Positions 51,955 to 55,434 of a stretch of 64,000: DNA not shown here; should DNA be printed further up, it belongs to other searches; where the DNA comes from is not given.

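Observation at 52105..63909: Cluster of three large secreted right-handed beta-helix proteins around an AraC regulator, a CoA-transferase and a split MaoC hydratase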

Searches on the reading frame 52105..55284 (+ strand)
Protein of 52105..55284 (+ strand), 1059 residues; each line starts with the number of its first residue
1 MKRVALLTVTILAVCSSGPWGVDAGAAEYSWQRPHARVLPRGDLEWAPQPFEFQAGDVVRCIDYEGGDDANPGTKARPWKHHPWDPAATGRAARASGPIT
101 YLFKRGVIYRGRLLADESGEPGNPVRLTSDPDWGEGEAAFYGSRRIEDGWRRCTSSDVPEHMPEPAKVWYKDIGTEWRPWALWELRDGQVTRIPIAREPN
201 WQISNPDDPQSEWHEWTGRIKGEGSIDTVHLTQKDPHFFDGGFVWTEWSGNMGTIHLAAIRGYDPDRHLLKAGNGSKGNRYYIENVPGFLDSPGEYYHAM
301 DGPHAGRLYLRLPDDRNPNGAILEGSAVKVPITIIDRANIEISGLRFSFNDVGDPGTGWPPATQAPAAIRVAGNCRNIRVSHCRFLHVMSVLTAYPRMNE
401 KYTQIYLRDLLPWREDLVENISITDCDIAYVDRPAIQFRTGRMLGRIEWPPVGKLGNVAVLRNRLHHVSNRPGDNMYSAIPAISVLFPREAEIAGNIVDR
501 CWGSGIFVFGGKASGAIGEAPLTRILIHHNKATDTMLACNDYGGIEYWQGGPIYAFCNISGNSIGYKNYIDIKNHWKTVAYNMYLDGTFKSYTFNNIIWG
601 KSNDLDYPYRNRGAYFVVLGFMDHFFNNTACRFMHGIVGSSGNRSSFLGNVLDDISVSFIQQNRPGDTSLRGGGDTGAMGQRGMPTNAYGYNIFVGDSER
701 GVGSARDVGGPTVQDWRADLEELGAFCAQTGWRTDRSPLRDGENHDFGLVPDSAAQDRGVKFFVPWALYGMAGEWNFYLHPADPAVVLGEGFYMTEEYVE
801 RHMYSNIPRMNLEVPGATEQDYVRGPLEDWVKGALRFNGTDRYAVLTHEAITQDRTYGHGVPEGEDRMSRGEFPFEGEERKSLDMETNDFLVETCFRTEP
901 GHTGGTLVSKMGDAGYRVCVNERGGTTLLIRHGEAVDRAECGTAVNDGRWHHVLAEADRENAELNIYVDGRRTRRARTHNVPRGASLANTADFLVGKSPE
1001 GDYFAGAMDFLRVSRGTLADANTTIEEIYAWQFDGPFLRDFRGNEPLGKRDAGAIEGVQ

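Call 10: search_protein_families(library=pfam, proteins=[window:52105-55284:+], max_evalue=0.01)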
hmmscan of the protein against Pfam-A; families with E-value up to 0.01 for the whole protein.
window:52105-55284:+ (1059 aa): 2 families
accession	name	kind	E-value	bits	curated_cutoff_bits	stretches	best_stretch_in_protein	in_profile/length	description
PF13385.13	Laminin_G_3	-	1.4e-12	48.5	27.6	1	887-1019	16-146/151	Concanavalin A-like lectin/glucanases superfamily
PF02210.31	Laminin_G_2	-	5.2e-06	27.4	22.9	1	933-1013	39-123/126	Laminin G domain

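Call 11: search_protein_families(library=ncbifam, proteins=[window:52105-55284:+], max_evalue=0.01)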
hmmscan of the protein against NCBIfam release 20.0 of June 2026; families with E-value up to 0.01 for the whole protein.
window:52105-55284:+ (1059 aa): 0 families

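Call 19: search_solved_structures(query=window:52105-55284:+, max_evalue=1)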
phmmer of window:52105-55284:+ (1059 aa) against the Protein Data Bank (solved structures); distinct sequences matched with E-value up to 1: 0.

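Call 41: find_homologous_proteins(query=window:52105-55281:+, max_evalue=0.00001)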
Query window:52105-55281:+ (1059 aa): 830 proteins with E <= 0.00001 among 8000 candidates; the best 120 are listed.
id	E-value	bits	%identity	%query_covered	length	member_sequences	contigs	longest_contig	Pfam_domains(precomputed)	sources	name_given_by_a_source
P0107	0.0e+0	2549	100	100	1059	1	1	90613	PF13385.14,PF02210.32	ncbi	-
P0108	0.0e+0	2065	81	100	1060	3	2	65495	PF13385.14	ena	-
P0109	0.0e+0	1841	72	100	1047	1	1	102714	PF13385.14,PF02210.32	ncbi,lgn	-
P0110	0.0e+0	1665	66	99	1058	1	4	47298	PF13385.14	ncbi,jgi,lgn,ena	-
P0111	0.0e+0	1503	60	100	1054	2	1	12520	PF13385.14,PF02210.32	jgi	jgi:concanavalin A-like lectin/glucanase superfamily protein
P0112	0.0e+0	1481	60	99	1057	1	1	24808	PF13385.14,PF02210.32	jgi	jgi:hypothetical protein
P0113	0.0e+0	1462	59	100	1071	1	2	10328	PF13385.14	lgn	-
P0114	0.0e+0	1430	60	97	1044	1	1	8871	PF13385.14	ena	-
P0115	0.0e+0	1417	60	97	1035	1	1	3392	PF13385.14,PF02210.32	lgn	-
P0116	0.0e+0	1416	58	99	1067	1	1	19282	PF13385.14,PF02210.32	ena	-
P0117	0.0e+0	1410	59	98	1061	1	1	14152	PF13385.14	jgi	jgi:hypothetical protein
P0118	0.0e+0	1364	58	99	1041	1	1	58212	PF13385.14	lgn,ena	-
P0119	0.0e+0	1228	53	99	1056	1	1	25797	PF13385.14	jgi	jgi:concanavalin A-like lectin/glucanase superfamily protein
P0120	0.0e+0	1228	52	100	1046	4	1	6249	PF13385.14,PF02210.32,PF00054.31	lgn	-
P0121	0.0e+0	1222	51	99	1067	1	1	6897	PF13385.14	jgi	jgi:concanavalin A-like lectin/glucanase superfamily protein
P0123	0.0e+0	1211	53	100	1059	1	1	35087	PF13385.14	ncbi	-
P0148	4.3e-295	1000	47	97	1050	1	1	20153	PF13385.14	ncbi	-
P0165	1.0e-280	952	46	100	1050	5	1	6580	PF13385.14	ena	-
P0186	1.1e-272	926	45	98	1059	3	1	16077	PF13385.14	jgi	jgi:concanavalin A-like lectin/glucanase superfamily protein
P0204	2.0e-266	905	43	98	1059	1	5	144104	PF13385.14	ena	-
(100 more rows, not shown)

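Call 45: search_solved_structures(query=A3, max_evalue=1)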
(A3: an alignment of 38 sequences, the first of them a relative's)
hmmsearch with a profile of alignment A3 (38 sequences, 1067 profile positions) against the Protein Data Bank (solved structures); distinct sequences matched with E-value up to 1: 20.
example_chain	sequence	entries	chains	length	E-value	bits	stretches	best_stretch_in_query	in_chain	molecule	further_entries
3qcw_A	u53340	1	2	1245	7.1e-13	50.5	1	841-1009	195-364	Neurexin-1-alpha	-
3r05_A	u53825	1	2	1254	1.4e-10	42.9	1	841-1009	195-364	Neurexin-1-alpha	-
9rx2_A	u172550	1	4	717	4.1e-08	34.7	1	263-397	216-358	Parallel beta-helix repeat protein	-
3poy_A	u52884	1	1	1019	6.4e-07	30.7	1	901-1009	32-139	Neurexin-1-alpha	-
1okq_A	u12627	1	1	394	7.1e-05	24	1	896-985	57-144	LAMININ ALPHA 2 CHAIN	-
5ik7_A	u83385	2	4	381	0.0001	23.4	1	896-985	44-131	Laminin subunit alpha-2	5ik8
5ik4_A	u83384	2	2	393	0.00012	23.3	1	896-985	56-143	Laminin subunit alpha-2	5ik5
1dyk_A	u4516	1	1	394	0.00012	23.3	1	896-985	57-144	LAMININ ALPHA 2 CHAIN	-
6cw1_A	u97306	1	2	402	0.00032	21.8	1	880-1009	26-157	Neurexin-1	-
9arl_B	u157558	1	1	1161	0.00049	21.2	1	910-988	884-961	NtnH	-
2jd4_A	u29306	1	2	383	0.0005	21.2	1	909-1025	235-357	LAMININ SUBUNIT ALPHA-1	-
9ea9_B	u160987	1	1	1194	0.00057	21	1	910-988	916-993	Non-toxic nonhemagglutinin type A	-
3sh4_A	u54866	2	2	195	0.0078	17.2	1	930-1012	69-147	LG3 peptide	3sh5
3asi_A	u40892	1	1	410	0.047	14.6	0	936-1003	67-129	Neurexin-1-alpha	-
6ype_A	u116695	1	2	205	0.049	14.6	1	950-1008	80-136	Neuronal pentraxin-1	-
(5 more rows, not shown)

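Call 47: find_encoding_contigs(protein=P0109, flank=10000, max_places=2)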
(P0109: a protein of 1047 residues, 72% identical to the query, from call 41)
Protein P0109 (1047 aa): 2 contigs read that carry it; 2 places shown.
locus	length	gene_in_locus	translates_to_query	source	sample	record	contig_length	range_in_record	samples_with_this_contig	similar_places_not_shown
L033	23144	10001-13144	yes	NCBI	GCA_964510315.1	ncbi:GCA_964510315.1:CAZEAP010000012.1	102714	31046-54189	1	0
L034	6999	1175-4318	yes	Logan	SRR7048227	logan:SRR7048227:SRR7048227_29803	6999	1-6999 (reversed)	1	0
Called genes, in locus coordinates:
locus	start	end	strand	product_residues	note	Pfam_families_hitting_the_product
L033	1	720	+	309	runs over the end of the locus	-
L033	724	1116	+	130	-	PF05402:PqqD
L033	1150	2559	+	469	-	PF02687:FtsX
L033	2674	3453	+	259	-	PF00005:ABC_tran, PF02463:SMC_N (faint)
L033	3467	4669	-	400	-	PF08486:SpoIID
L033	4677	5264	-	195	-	PF02677:QueH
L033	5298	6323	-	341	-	PF05496:RuvB_N, PF06068:TIP49 (faint), PF13191:AAA_16 (faint), PF00004:AAA, PF07728:AAA_5 (weak), PF17864:AAA_lid_4, PF05491:WHD_RuvB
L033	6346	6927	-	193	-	PF01330:RuvA_N, PF14520:HHH_5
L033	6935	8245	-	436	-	PF13432:TPR_16 (weak), PF24575:TPR_Slam (weak), PF13432:TPR_16 (weak), PF13424:TPR_12 (weak), PF13428:TPR_14 (weak), PF00515:TPR_1, PF07719:TPR_2 (weak), PF03118:RNA_pol_A_CTD, +12 more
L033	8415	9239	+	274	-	PF00793:DAHP_synth_1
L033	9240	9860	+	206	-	PF01467:CTP_transf_like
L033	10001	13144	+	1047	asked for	PF13385:Laminin_G_3, PF02210:Laminin_G_2 (faint)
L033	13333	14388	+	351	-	PF01170:UPF0020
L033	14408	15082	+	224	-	PF00730:HhH-GPD, PF00633:HHH (weak)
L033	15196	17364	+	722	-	PF13240:Zn_Ribbon_1 (faint), PF13248:Zn_ribbon_3 (faint), PF00069:Pkinase, PF03109:ABC1 (faint), PF07714:PK_Tyr_Ser-Thr, PF12773:DZR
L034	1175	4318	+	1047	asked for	PF13385:Laminin_G_3, PF02210:Laminin_G_2 (faint)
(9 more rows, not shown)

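Call 48: find_encoding_contigs(protein=P0108, flank=10000, max_places=2)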
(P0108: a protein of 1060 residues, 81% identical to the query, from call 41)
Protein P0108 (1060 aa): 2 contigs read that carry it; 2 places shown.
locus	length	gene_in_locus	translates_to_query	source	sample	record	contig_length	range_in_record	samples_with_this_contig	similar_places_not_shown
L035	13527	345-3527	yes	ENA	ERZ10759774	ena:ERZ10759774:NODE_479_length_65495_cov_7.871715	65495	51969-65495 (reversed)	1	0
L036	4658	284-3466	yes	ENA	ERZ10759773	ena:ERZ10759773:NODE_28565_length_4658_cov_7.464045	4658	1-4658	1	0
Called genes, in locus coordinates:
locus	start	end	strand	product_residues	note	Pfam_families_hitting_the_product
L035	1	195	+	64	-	?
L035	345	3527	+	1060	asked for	PF13385:Laminin_G_3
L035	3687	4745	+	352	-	PF09339:HTH_IclR (weak), PF13377:Peripla_BP_3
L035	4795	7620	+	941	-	PF22842:Pel9A-like_beta_helix, PF13229:Beta_helix (weak)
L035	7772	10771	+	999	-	PF08241:Methyltransf_11 (weak), PF13649:Methyltransf_25, PF13847:Methyltransf_31, PF01011:PQQ (faint), PF13360:PQQ_2, PF13570:Beta-prop_ACSF4, PF13360:PQQ_2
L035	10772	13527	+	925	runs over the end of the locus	PF22842:Pel9A-like_beta_helix, PF05048:NosD (faint), PF13229:Beta_helix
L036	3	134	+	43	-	?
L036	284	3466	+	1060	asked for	PF13385:Laminin_G_3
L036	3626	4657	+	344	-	?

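Call 67: predict_structure(alignment_id=A3)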
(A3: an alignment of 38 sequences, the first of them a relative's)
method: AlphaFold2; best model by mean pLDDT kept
length: 1059 residues; sequences in the alignment: 38
mean_pLDDT: 89.8   pTM: 0.91
mean pLDDT of the five models: 89.8, 89.8, 89.4, 88.7, 86.0
residues with pLDDT >= 90: 742; 70-90: 250; 50-70: 43; < 50: 24
segments of 3 or more residues with pLDDT < 50: 1-4, 16-25, 671-679
pLDDT, mean of each block of 10 residues (from residue 1): 51 50 57 93 95 86 94 95 94 83 94 93 92 93 93 94 94 91 91 94 86 94 93 95 89 86 96 89 96 93 93 92 95 97 97 80 87 97 97 94 91 94 98 94 76 94 95 85 95 97 92 85 96 79 85 96 86 83 88 97 89 86 93 89 84 93 63 46 68 90 79 89 88 93 94 93 96 95 93 88 80 95 95 96 96 90 84 90 93 97 95 96 96 96 94 97 97 94 93 96 96 97 96 96 92 87
secondary structure, 60 per line:
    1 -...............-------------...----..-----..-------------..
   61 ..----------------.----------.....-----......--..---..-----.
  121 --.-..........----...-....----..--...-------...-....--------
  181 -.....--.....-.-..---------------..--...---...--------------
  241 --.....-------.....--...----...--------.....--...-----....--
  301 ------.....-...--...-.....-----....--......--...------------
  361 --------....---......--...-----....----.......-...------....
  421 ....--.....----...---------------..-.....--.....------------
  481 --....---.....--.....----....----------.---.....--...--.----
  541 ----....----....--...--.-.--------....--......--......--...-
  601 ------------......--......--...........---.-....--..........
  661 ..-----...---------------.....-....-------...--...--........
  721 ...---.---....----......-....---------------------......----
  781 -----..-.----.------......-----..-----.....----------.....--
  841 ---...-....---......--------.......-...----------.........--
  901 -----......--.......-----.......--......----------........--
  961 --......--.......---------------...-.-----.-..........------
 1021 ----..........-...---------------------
elements in order (helices of 4 or more, strands of 3 or more residues): H2-16 E59-62 H90-94 E100-105 E125-134 E139-141 E143-146 E169-172 E182-186 E189-193 E218-220 E224-226 E243-247 E255-259 E262-264 E269-271 E280-284 E295-298 E307-311 E322-326 E332-335 E338-343 E346-348 E369-372 E376-381 E384-386 E392-395 H400-406 E417-424 E427-431 E436-438 E457-461 E464-468 E483-486 E490-494 E497-501 E506-509 E524-528 E531-533 E545-548 E553-556 E559-561 E581-586 E589-594 E597-599 E613-618 E621-626 E629-639 E645-648 E651-662 E686-690 E692-695 E703-705 E708-710 H713-723 E731-734 E739-741 E746-749 E771-776 H801-806 E834-838 E844-846 H848-851 E855-860 E869-875 E890-898 E906-911 E914-920 E926-932 E935-940 E951-958 E963-968 E971-977 E993-995 E1005-1014 H1025-1034

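Call 103: fold_search(model_id=the predicted structure, library=pdb)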
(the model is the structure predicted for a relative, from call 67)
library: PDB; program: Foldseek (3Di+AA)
matches with E <= 10: 1237; with E <= 0.001: 272
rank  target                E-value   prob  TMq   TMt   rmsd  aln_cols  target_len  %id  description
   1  5mqp_E                3.3e-13  1.00  0.38  0.63   5.3       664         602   14  Glycoside hydrolase BT_1002 (released 2017-04-05)
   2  5mqp_A                7.7e-13  1.00  0.30  0.47  10.3       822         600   12  Glycoside hydrolase BT_1002 (released 2017-04-05)
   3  5mqp_C                8.9e-13  1.00  0.33  0.54   7.4       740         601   12  Glycoside hydrolase BT_1002 (released 2017-04-05)
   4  5mqp_B                1.2e-12  1.00  0.37  0.63   5.1       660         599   15  Glycoside hydrolase BT_1002 (released 2017-04-05)
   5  3vst_A                1.2e-08  1.00  0.28  0.45  12.8       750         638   12  The complex structure of XylC with Tris (released 2013-02-27)
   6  5w6p_D                2.3e-07  1.00  0.15  0.21  21.9       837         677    9  Crystal structure of Bacteriophage CBA120 tailspike protein 2 enzymatically active domain (TSP2dN, orf211) (released 2018-10-24)
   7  8qft                  5.2e-07  1.00  0.14  0.13   6.9       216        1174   13  X-ray structure of non-toxic non-hemagglutinin (NTNH) protein from botulinum neurotoxin serotype X (released 2024-08-14)
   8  4kbb_B                6.0e-07  1.00  0.13  0.30  13.1       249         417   14  Structure of Botulinum neurotoxin B binding domain in complex with both synaptotagmin II and GD1a (released 2013-07-03)
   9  6hox                  6.2e-07  1.00  0.13  0.31  11.8       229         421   15  Crystal structure of the binding domain of Paraclostridial Mosquitocidal Protein 1 (released 2019-07-10)
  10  8byp_N                8.2e-07  1.00  0.14  0.13   5.6       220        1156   12  Botulinum neurotoxin serotype X in complex with NTNH/X (released 2023-02-08)
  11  9qco_A                8.2e-07  1.00  0.13  0.13  10.3       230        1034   11  NTNH-HA70 complex from Clostridium botulinum Serotype B1 (released 2025-09-10)
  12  9qc8_B                9.4e-07  1.00  0.15  0.13   6.2       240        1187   12  BoNT-NTNH-HA70 complex from Clostridium botulinum Serotype B1 (released 2025-09-10)
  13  5ik8_B                1.0e-06  1.00  0.12  0.31  18.3       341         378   13  Laminin A2LG45 I-form, G6/7 bound. (released 2016-08-10)
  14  1qu0_C                1.1e-06  1.00  0.12  0.61   7.0       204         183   19  CRYSTAL STRUCTURE OF THE FIFTH LAMININ G-LIKE MODULE OF THE MOUSE LAMININ ALPHA2 CHAIN (released 1999-12-03)
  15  7ce2_A                1.2e-06  1.00  0.13  0.28  12.7       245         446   15  The Crystal structure of TeNT Hc complexed with neutralizing antibody (released 2021-04-07)
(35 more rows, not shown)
